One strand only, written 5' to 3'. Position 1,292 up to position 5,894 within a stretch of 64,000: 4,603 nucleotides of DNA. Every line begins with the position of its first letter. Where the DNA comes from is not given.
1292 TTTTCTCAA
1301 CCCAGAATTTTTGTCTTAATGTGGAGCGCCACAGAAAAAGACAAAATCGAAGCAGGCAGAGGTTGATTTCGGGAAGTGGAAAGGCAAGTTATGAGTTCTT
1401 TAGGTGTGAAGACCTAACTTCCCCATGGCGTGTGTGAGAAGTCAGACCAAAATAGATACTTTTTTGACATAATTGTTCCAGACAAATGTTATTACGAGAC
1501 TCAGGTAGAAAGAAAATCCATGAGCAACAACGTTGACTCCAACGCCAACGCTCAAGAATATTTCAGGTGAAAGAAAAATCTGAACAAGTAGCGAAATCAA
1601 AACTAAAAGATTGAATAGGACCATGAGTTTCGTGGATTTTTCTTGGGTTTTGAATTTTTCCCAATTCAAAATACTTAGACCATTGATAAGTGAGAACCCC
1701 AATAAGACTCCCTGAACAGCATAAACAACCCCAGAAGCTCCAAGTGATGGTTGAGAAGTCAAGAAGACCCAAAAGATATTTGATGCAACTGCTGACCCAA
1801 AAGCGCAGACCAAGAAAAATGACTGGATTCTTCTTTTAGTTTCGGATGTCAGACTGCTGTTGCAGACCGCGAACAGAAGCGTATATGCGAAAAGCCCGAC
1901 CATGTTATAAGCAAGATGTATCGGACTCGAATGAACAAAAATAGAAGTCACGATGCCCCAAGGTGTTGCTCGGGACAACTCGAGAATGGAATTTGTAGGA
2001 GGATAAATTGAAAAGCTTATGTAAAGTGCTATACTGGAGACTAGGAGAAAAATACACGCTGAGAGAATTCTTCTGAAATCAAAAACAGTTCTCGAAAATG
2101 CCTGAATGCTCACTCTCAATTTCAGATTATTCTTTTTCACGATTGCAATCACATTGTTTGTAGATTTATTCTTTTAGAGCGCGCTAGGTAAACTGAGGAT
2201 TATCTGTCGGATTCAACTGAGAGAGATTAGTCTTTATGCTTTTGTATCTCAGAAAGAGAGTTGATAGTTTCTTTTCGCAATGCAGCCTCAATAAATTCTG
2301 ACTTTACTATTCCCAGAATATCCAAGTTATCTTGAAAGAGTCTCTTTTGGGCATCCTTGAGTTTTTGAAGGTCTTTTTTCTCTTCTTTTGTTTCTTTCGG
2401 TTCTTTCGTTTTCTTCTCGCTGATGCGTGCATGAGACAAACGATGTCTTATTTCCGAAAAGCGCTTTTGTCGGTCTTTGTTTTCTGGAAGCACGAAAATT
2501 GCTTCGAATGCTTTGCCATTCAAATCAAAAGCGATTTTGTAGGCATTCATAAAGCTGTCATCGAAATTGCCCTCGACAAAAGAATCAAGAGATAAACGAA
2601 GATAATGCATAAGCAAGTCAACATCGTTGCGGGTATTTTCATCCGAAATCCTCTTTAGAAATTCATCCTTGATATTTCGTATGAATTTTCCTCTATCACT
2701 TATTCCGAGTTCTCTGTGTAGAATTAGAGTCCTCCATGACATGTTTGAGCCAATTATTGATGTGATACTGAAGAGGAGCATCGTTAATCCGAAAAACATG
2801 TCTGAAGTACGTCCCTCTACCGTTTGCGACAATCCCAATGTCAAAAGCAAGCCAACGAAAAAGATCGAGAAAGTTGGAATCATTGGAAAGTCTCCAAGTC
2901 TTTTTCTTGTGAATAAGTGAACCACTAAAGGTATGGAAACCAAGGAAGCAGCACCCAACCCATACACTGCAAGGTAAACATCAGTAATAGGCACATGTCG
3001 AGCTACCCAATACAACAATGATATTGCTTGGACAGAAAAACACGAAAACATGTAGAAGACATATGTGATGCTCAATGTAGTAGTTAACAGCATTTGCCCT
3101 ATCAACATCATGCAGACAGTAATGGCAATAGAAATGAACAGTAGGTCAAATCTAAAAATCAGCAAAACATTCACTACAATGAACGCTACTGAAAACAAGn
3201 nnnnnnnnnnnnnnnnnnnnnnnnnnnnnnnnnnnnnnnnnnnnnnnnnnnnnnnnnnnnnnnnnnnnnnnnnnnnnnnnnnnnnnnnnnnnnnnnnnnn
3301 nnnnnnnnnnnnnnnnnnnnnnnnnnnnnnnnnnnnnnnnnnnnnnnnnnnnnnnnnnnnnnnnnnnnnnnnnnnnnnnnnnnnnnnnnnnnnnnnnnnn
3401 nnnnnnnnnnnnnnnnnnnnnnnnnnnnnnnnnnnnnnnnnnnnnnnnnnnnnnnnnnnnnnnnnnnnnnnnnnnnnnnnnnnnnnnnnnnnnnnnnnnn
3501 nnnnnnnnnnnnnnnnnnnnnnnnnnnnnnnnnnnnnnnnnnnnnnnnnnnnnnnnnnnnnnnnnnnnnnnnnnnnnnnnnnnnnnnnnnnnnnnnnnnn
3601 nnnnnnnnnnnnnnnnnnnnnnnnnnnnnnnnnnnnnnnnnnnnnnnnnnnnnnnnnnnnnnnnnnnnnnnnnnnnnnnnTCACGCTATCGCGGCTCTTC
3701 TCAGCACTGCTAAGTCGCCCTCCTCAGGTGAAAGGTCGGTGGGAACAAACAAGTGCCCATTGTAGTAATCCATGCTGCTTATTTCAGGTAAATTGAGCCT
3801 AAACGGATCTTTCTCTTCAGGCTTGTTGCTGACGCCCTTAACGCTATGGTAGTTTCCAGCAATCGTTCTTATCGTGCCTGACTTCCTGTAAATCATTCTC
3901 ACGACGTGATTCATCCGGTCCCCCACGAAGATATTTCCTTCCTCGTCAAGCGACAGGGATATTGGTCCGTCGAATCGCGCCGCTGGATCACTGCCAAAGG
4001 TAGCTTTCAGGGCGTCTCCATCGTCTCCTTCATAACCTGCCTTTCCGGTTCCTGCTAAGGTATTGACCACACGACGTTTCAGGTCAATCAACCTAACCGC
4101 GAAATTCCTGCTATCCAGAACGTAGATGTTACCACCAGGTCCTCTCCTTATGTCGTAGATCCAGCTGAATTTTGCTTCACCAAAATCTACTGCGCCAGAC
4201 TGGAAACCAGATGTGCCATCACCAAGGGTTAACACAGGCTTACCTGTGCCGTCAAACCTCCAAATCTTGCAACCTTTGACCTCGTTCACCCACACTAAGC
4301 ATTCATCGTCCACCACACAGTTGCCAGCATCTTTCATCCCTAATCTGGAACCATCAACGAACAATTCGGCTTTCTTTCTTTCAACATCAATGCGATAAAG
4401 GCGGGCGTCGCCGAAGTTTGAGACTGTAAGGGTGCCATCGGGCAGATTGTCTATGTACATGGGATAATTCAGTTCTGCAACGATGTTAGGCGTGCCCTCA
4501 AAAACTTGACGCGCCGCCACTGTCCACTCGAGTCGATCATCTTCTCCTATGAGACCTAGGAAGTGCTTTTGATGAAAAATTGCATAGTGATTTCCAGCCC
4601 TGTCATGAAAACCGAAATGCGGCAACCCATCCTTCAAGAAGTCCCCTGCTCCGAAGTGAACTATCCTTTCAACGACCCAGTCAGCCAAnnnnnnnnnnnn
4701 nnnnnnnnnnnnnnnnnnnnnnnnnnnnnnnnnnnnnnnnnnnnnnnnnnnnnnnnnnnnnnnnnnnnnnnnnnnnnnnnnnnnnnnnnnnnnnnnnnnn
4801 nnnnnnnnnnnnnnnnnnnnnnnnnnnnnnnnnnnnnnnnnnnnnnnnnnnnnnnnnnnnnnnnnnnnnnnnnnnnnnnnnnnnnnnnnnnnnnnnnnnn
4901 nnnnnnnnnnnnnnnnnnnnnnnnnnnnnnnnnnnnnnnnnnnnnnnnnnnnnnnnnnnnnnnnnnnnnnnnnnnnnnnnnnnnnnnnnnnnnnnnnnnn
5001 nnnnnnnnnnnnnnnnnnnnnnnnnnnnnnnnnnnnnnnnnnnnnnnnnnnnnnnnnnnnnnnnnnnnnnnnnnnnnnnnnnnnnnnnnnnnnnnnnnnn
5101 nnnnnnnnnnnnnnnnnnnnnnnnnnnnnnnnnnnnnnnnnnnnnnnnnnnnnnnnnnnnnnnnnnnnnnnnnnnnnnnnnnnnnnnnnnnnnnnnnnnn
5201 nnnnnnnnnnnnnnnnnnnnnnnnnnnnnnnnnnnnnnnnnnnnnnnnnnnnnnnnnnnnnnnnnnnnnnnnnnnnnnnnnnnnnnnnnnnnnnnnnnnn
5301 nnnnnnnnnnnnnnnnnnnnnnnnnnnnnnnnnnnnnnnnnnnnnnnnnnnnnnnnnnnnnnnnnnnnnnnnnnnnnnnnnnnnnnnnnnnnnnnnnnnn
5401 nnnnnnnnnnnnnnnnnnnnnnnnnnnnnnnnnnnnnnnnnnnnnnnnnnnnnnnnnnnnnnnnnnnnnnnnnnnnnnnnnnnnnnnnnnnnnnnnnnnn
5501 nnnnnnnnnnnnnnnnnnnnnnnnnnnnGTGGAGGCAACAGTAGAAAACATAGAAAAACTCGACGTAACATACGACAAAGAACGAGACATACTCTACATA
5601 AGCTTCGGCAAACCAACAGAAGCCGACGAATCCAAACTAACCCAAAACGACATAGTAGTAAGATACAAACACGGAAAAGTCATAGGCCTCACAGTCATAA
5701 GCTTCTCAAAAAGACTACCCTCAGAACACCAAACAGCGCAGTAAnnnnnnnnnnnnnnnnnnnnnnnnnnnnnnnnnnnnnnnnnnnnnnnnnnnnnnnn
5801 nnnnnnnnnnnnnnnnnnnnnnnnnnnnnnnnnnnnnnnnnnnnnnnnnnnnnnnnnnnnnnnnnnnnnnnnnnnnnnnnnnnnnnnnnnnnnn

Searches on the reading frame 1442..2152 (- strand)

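Call 12: search_protein_families(library=pfam, proteins=[window:1442-2152:-], max_evalue=0.001)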
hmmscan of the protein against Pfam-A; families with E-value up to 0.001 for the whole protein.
window:1442-2152:- (236 aa): 1 family
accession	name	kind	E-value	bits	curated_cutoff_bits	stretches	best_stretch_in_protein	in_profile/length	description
PF01694.28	Rhomboid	-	2.7e-10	41.1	22.6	1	63-225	3-140/143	Rhomboid domain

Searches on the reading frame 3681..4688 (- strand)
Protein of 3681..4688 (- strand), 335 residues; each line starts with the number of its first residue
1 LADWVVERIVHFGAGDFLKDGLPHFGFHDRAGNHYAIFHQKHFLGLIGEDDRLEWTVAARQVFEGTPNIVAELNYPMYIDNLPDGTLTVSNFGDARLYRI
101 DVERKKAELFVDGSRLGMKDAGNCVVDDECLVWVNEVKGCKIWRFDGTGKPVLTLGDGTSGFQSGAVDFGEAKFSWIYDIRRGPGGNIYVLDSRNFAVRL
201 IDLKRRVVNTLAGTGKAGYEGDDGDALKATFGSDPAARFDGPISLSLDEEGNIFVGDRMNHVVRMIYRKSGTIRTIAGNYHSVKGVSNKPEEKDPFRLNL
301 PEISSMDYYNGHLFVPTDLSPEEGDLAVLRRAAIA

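Call 11: search_protein_families(library=pfam, proteins=[window:3681-4688:-], max_evalue=0.001)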
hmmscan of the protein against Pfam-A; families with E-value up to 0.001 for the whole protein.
window:3681-4688:- (335 aa): 1 family
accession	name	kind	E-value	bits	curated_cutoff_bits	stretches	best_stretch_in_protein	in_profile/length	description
PF01436.27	NHL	-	1.2e-05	25.5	20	0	180-198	7-25/28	NHL repeat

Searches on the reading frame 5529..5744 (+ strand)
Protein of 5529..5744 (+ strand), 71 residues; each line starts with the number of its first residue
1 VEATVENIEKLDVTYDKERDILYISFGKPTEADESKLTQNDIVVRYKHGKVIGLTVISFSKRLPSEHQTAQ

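Call 11: search_protein_families(library=pfam, proteins=[window:5529-5744:+], max_evalue=0.001)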
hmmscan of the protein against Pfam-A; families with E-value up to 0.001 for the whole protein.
window:5529-5744:+ (71 aa): 1 family
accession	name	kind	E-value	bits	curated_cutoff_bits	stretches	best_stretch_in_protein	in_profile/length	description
PF10049.14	DUF2283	-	1.2e-11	45.1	23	1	13-60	2-49/49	Protein of unknown function (DUF2283)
